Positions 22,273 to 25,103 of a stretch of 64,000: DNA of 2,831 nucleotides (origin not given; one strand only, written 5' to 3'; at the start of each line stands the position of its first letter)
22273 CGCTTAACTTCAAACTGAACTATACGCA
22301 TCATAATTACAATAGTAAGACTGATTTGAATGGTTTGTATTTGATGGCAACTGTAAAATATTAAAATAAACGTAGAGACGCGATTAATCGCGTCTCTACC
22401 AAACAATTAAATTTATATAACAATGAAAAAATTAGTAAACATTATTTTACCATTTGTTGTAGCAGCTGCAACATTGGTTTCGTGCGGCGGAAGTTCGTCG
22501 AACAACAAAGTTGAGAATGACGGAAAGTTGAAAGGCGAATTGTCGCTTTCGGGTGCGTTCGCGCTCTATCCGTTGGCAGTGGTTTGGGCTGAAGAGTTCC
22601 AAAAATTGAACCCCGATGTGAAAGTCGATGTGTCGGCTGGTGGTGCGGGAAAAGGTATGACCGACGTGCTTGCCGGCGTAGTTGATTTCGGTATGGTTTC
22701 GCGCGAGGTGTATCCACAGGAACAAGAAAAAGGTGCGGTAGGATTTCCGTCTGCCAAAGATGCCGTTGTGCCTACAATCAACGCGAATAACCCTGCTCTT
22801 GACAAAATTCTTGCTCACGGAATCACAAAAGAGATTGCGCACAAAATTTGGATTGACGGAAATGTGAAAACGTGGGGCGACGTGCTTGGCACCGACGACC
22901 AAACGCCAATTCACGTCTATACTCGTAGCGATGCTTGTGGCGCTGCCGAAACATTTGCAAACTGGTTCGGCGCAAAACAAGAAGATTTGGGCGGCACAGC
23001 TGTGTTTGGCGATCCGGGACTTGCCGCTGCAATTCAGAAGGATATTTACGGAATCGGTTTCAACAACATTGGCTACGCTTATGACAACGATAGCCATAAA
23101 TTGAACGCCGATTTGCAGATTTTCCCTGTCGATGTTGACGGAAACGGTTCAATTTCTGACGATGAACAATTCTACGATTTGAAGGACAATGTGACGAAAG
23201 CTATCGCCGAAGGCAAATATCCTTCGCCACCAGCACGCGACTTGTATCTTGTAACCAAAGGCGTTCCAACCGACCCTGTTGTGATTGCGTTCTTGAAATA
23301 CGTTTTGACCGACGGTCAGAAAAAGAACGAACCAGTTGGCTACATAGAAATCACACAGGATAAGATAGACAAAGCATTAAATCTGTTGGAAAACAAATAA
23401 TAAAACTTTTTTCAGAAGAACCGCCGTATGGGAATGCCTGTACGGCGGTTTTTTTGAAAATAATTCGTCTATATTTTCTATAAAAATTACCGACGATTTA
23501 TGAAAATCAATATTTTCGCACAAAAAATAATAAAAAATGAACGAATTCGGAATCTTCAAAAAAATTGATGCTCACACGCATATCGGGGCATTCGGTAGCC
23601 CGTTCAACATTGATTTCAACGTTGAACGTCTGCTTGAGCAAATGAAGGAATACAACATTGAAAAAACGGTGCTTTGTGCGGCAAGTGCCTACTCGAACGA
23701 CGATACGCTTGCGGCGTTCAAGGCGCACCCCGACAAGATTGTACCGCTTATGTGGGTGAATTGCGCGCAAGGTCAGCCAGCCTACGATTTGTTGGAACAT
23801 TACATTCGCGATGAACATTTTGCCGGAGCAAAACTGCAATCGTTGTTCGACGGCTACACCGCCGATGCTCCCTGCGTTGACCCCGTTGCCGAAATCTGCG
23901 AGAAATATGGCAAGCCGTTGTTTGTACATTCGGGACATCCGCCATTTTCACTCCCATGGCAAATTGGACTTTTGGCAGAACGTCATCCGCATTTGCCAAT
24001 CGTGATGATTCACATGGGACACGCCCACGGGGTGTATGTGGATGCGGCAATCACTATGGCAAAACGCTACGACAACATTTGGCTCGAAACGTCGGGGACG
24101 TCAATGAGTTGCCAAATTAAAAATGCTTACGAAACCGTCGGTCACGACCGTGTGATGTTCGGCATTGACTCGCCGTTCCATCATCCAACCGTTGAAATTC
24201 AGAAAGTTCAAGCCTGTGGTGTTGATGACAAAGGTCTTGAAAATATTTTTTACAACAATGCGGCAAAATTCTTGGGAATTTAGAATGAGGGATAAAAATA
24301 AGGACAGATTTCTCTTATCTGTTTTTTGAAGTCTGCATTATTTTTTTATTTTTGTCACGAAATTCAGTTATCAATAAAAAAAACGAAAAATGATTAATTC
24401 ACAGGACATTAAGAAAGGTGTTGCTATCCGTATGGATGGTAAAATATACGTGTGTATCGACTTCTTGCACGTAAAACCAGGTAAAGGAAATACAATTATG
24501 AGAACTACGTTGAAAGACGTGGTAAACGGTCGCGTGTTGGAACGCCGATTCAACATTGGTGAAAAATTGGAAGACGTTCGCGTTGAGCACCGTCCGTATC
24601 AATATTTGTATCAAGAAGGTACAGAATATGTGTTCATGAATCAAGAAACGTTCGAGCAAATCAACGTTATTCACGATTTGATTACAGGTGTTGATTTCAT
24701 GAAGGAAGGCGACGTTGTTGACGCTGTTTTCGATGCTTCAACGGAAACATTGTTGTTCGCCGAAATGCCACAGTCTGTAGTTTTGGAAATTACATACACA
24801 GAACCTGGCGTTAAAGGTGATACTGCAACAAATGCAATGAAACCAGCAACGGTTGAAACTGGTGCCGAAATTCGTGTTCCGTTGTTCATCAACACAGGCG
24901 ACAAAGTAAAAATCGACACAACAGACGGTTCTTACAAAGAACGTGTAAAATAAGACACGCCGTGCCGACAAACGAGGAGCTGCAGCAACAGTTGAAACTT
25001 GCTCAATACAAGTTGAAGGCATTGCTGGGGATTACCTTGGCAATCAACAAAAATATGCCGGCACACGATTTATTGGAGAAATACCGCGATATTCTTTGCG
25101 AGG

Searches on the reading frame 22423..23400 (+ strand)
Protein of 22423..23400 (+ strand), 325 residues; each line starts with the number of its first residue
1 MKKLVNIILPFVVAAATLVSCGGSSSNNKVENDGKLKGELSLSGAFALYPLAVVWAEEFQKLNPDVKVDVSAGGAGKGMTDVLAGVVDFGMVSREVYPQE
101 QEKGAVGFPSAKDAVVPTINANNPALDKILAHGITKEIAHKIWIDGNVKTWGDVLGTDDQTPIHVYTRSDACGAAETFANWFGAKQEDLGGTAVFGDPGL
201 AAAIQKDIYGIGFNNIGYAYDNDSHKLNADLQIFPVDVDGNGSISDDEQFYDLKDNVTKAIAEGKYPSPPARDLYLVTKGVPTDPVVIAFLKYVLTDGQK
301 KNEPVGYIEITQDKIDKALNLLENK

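Call 15: search_protein_families(library=ncbifam, proteins=[window:22423-23400:+])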
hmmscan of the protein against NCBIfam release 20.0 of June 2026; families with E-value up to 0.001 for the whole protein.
window:22423-23400:+ (325 aa): 2 families
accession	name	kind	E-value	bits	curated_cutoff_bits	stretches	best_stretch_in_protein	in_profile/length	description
TIGR02136.1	ptsS_2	subfamily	2.8e-39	135.1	206.6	1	1-309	1-294/295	phosphate ABC transporter substrate-binding protein PstS family protein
TIGR00975.1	3a0107s03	equivalog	1.8e-18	66.7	205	1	42-222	3-203/315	phosphate ABC transporter substrate-binding protein PstS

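Call 19: search_protein_families(library=pfam, proteins=[window:22423-23400:+], max_evalue=0.01)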
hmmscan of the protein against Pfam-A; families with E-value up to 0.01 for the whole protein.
window:22423-23400:+ (325 aa): 3 families
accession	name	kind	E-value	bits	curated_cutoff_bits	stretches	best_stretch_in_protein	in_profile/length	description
PF12849.12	PBP_like_2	-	4.4e-34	118.9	27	1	33-297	5-266/267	PBP superfamily domain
PF01547.30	SBP_bac_1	-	0.001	19.6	26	0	56-301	14-307/307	Bacterial extracellular solute-binding protein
PF12727.12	PBP_like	-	0.0051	16.4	27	1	56-207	1-143/193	PBP superfamily domain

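Call 37: search_solved_structures(query=window:22423-23397:+, max_evalue=0.00001, show_alignments=3)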
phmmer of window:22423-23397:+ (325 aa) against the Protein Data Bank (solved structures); distinct sequences matched with E-value up to 0.00001: 12.
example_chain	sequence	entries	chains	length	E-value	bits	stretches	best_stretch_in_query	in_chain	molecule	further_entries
4gd5_A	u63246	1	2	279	4.1e-17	65.9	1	2-224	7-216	Phosphate ABC transporter, phosphate-binding protein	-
4q8r_A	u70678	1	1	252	4.8e-15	59.1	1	38-224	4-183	Phosphate ABC transporter, phosphate-binding protein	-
4pqj_A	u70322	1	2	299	1.9e-13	53.8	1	36-320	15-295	Phosphate binding protein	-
4omb_A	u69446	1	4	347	2.9e-13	53.2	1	29-320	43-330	Phosphate binding protein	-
8ods_A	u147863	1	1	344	1.7e-12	50.7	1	35-312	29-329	Phosphate-binding protein PstS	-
4jwo_A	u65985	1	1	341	8.2e-11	45.2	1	33-312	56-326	Phosphate binding protein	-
4h1x_A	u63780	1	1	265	9.5e-11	44.9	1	35-128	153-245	Phosphate-binding protein pstS 2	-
9l8j_A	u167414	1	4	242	2.2e-10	43.8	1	41-237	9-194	Sll0540 protein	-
4exl_A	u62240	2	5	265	5.3e-09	39.2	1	40-240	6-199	Phosphate-binding protein pstS 1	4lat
35yt_A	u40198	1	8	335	1.4e-07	34.5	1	38-310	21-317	Phosphate-binding protein PstS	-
1twy_A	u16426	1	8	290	9.6e-07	31.8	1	38-184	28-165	ABC transporter, periplasmic substrate-binding protein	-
7xg7_A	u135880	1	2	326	8.9e-06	28.6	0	12-320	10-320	Phosphate transporter subunit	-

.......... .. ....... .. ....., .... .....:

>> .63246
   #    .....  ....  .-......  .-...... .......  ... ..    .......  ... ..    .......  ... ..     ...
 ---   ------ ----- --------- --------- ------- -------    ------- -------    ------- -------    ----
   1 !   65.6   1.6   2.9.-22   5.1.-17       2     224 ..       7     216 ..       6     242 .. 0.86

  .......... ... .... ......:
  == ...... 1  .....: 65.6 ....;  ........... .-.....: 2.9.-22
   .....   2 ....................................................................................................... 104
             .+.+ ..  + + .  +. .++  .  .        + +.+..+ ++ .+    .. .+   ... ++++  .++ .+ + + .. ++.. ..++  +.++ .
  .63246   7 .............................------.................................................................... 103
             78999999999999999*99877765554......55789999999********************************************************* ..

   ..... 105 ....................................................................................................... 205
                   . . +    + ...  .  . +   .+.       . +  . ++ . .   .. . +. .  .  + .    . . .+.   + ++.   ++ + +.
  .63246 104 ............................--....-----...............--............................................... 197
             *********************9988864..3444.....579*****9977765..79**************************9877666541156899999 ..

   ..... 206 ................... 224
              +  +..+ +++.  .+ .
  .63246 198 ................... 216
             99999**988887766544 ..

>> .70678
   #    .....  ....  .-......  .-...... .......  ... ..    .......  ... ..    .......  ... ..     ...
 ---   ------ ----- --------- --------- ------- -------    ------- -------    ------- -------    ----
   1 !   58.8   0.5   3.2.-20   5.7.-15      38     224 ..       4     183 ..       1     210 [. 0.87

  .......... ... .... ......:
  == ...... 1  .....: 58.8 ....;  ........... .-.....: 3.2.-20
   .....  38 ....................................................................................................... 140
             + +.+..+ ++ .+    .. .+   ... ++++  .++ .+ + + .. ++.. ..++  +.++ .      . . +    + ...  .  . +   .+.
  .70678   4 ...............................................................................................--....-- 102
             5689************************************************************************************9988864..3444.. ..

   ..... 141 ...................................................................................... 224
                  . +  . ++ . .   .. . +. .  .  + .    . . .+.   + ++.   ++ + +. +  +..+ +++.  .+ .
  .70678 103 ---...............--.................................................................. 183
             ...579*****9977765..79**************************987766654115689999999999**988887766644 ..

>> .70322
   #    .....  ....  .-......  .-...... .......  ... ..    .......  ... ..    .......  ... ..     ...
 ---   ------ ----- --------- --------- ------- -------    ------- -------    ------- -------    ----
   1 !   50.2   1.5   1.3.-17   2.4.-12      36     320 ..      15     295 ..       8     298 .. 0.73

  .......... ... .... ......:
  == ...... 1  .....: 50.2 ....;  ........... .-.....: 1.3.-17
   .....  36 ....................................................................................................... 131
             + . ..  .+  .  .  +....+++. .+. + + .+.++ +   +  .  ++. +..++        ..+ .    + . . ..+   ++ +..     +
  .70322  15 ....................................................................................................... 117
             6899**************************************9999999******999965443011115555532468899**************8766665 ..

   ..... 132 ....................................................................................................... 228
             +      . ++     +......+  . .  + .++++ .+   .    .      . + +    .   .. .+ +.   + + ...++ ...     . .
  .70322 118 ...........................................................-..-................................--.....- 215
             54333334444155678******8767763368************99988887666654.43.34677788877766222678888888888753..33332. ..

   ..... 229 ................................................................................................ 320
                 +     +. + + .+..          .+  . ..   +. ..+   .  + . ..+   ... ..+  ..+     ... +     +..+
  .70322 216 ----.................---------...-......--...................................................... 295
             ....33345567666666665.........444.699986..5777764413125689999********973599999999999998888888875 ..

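Call 51: find_homologous_proteins(query=window:22423-23397:+, max_evalue=1e-10)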
Query window:22423-23397:+ (325 aa): 8000 proteins with E <= 1e-10 among 8000 candidates; the best 120 are listed.
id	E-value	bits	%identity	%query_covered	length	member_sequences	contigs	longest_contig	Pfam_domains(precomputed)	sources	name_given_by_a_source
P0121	1.2e-213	727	100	100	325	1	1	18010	PF12849.13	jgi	-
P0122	2.0e-213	726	99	100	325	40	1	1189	PF12849.13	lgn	-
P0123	3.5e-213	725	99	100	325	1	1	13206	PF12849.13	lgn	-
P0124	6.8e-213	724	99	100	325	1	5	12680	PF12849.13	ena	-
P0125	1.4e-212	723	99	100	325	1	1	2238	PF12849.13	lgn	-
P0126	1.9e-212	723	99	100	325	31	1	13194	PF12849.13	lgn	-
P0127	7.5e-212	721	98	100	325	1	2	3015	PF12849.13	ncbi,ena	-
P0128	2.2e-211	719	98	100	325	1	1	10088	PF12849.13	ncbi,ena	-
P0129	3.7e-211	718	99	100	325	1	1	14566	PF12849.13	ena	-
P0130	7.4e-211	717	98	100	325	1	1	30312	PF12849.13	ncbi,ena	-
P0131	2.1e-208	709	97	100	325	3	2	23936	PF12849.13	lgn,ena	-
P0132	2.2e-208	709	97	100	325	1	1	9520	PF12849.13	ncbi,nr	ncbi:MAG: PstS family phosphate ABC transporter substrate-binding protein [Bacteroidales bacterium]|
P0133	2.4e-208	709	98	100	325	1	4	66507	PF12849.13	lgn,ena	-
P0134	1.3e-207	707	97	100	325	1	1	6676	PF12849.13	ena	-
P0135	1.9e-207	706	97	100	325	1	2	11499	PF12849.13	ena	-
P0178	1.0e-146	507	70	100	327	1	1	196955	PF12849.13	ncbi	-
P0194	4.7e-143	495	72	94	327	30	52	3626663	PF12849.13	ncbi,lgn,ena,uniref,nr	ncbi:MAG: PstS family phosphate ABC transporter substrate-binding protein [Alistipes sp.]|uniref:Pst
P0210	1.5e-140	486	67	98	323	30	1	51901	PF12849.13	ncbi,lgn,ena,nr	ncbi:MAG: substrate-binding domain-containing protein [Bacteroidales bacterium]|nr:substrate-binding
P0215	5.0e-140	485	67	99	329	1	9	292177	PF12849.13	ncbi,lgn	-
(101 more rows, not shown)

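Call 52: find_encoding_contigs(protein=P0194, flank=10000, max_places=3)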
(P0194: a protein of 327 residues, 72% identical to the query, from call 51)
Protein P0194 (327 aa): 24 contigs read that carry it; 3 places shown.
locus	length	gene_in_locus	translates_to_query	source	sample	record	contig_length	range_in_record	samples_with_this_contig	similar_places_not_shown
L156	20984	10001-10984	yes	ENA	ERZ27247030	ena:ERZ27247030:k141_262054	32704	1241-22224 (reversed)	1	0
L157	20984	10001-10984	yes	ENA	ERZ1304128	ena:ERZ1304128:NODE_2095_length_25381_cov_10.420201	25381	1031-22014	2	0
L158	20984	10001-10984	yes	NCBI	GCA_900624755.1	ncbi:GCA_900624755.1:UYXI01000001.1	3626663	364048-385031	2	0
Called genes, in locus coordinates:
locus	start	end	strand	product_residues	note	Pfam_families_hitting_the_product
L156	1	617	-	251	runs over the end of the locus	-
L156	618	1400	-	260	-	-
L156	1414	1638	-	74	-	-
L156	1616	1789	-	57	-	-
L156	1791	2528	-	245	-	PF23023:Anti-Pycsar_Apyc1 (faint), PF00753:Lactamase_B (faint), PF12706:Lactamase_B_2 (weak)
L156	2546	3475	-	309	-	PF03837:RecT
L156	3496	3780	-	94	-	-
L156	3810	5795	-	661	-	PF02463:SMC_N (weak), PF13476:AAA_23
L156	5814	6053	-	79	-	PF14090:HTH_39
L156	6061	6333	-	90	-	PF12728:HTH_17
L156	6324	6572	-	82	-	-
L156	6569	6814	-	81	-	-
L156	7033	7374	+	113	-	-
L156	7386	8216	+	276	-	PF02498:Bro-N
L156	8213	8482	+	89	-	-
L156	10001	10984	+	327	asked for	PF12849:PBP_like_2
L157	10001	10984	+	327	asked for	PF12849:PBP_like_2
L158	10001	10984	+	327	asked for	PF12849:PBP_like_2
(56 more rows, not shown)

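Call 67: find_encoding_contigs(protein=P0215, flank=9000, max_places=1)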
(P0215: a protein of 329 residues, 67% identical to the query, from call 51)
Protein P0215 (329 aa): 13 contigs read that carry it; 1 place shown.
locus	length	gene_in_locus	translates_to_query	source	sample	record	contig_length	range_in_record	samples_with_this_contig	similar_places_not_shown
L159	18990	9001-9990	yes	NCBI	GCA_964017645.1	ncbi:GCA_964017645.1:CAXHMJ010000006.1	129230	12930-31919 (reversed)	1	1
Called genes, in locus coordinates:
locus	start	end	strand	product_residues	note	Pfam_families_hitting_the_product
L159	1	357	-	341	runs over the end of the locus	PF12833:HTH_18, PF00165:HTH_AraC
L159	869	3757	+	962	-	PF11028:TMEM260_N, PF28497:DUF8416, PF28495:TMEM260_2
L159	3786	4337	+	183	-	PF21349:RUBY_RBDX, PF02915:Rubrerythrin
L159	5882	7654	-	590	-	PF19543:GH123_N (weak), PF22680:Glyco_hydro_123_N_2, PF13320:GH123_cat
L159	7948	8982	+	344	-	PF07396:Porin_O_P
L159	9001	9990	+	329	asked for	PF12849:PBP_like_2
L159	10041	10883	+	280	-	PF00528:BPD_transp_1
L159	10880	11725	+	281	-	PF00528:BPD_transp_1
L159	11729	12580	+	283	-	PF02463:SMC_N (faint), PF00005:ABC_tran, PF13304:AAA_21 (faint)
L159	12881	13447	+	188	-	PF25087:GMPPB_C (faint), PF00132:Hexapep, PF14602:Hexapep_2 (weak)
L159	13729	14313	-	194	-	PF04893:Yip1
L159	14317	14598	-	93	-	PF22747:Zn_ribbon_DUF2089, PF09862:DUF2089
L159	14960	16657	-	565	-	PF00009:GTP_EFTU, PF01926:MMR_HSR1 (faint), PF03144:GTP_EFTU_D2, PF22042:EF-G_D2, PF00679:EFG_C, PF21018:BipA_C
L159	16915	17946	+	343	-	PF01761:DHQ_synthase, PF24621:DHQS_C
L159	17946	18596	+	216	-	PF00730:HhH-GPD, PF00633:HHH (weak), PF10576:EndIII_4Fe-2S (weak)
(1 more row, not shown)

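Call 68: find_encoding_contigs(protein=P0178, flank=9000, max_places=1)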
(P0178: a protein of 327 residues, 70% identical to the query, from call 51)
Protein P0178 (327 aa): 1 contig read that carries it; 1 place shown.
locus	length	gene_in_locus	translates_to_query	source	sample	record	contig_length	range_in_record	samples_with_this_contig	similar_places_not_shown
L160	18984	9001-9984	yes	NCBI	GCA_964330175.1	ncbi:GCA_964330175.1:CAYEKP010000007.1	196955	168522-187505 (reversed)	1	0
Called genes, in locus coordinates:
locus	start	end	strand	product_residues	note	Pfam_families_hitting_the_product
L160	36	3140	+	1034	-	PF08447:PAS_3 (weak), PF00512:HisKA, PF02518:HATPase_c, PF00072:Response_reg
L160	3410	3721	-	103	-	PF00403:HMA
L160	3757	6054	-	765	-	PF13620:CarboxypepD_reg (weak), PF13715:CarbopepD_reg_2, PF07715:Plug (faint), PF00593:TonB_dep_Rec_b-barrel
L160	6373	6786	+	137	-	PF02082:Rrf2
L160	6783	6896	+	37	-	-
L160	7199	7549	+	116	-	PF18736:pEK499_p136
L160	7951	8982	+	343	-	PF07396:Porin_O_P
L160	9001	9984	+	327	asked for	PF12849:PBP_like_2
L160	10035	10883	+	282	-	PF00528:BPD_transp_1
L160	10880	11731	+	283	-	PF00528:BPD_transp_1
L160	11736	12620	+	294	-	PF00005:ABC_tran, PF13304:AAA_21 (faint)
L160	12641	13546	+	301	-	PF01507:PAPS_reduct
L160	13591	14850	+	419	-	PF00009:GTP_EFTU, PF01926:MMR_HSR1 (faint), PF03144:GTP_EFTU_D2 (weak), PF22594:GTP-eEF1A_C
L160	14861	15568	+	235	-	PF01507:PAPS_reduct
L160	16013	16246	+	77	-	-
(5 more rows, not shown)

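Call 69: find_encoding_contigs(protein=P0210, flank=9000, max_places=1)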
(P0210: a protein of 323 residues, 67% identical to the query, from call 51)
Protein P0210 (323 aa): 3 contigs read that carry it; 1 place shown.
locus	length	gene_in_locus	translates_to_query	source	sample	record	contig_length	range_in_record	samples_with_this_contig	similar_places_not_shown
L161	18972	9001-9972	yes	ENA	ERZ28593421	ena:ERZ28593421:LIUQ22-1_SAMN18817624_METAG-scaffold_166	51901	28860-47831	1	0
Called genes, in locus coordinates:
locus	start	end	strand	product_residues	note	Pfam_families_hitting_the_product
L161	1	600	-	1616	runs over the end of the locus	PF00041:fn3 (faint), PF16656:Pur_ac_phosph_N (faint), PF25788:Ig_Rha78A_N (faint), PF18962:Por_Secre_tail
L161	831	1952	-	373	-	PF01637:ATPase_2, PF13173:AAA_14 (faint)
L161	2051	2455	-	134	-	PF18962:Por_Secre_tail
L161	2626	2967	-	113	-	PF01381:HTH_3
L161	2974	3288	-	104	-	-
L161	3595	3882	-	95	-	-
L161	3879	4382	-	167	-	-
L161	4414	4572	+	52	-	-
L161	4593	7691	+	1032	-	PF13086:AAA_11, PF13245:AAA_19 (weak), PF13604:AAA_30 (faint), PF01443:Viral_helicase1 (faint), PF13087:AAA_12, PF13538:UvrD_C_2 (weak)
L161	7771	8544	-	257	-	PF12833:HTH_18, PF00165:HTH_AraC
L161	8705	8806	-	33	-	-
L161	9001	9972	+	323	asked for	PF12849:PBP_like_2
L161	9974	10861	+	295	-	PF00528:BPD_transp_1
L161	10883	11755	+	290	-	PF00528:BPD_transp_1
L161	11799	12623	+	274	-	PF02463:SMC_N (faint), PF13476:AAA_23 (weak), PF00005:ABC_tran, PF13304:AAA_21 (faint)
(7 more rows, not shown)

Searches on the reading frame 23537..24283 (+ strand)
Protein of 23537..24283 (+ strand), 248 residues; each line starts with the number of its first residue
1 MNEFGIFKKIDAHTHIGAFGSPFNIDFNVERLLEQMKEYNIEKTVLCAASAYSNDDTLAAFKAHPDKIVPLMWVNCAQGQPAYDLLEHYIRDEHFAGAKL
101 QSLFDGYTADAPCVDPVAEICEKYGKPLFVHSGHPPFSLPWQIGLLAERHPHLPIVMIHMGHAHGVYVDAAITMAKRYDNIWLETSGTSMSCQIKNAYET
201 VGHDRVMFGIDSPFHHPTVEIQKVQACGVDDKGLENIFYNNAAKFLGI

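Call 15: search_protein_families(library=ncbifam, proteins=[window:23537-24283:+])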
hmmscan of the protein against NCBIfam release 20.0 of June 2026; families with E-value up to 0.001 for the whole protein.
window:23537-24283:+ (248 aa): 0 families

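Call 19: search_protein_families(library=pfam, proteins=[window:23537-24283:+], max_evalue=0.01)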
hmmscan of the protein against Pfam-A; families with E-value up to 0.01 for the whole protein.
window:23537-24283:+ (248 aa): 2 families
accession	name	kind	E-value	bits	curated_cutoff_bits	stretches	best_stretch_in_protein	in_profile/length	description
PF04909.20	Amidohydro_2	-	7.4e-30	105.1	26.4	1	25-248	36-289/289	Amidohydrolase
PF01026.27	TatD_DNase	-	0.00045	20.1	27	0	10-71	1-58/253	TatD related DNase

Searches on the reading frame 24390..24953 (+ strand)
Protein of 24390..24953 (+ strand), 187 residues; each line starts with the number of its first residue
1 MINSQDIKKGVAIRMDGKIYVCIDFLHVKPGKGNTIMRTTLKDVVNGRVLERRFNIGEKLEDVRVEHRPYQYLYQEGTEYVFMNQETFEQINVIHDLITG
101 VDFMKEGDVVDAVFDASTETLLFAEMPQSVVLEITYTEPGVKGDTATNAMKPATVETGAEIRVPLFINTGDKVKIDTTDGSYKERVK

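Call 15: search_protein_families(library=ncbifam, proteins=[window:24390-24953:+])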
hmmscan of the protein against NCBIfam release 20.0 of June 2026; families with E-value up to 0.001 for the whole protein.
window:24390-24953:+ (187 aa): 6 families
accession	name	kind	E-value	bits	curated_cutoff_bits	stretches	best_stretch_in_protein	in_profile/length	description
NF001810.0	PRK00529.1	subfamily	1.2e-68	230.4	161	1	1-187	2-187/187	elongation factor P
TIGR00038.1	efp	equivalog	6.4e-67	224.8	185.8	1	2-186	1-184/184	elongation factor P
NF003392.1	PRK04542.1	equivalog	9e-37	126.8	216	1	4-185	3-186/187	elongation factor P-like protein EfpL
TIGR02178.1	yeiP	equivalog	1.6e-34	119.7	264.05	1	5-185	3-185/186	elongation factor P-like protein YeiP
NF011175.0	PRK14578.1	equivalog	3.9e-33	114.4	301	1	1-185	1-186/187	elongation factor P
NF009090.0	PRK12426.1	equivalog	5.6e-32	110.9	226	1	1-186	1-185/185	elongation factor P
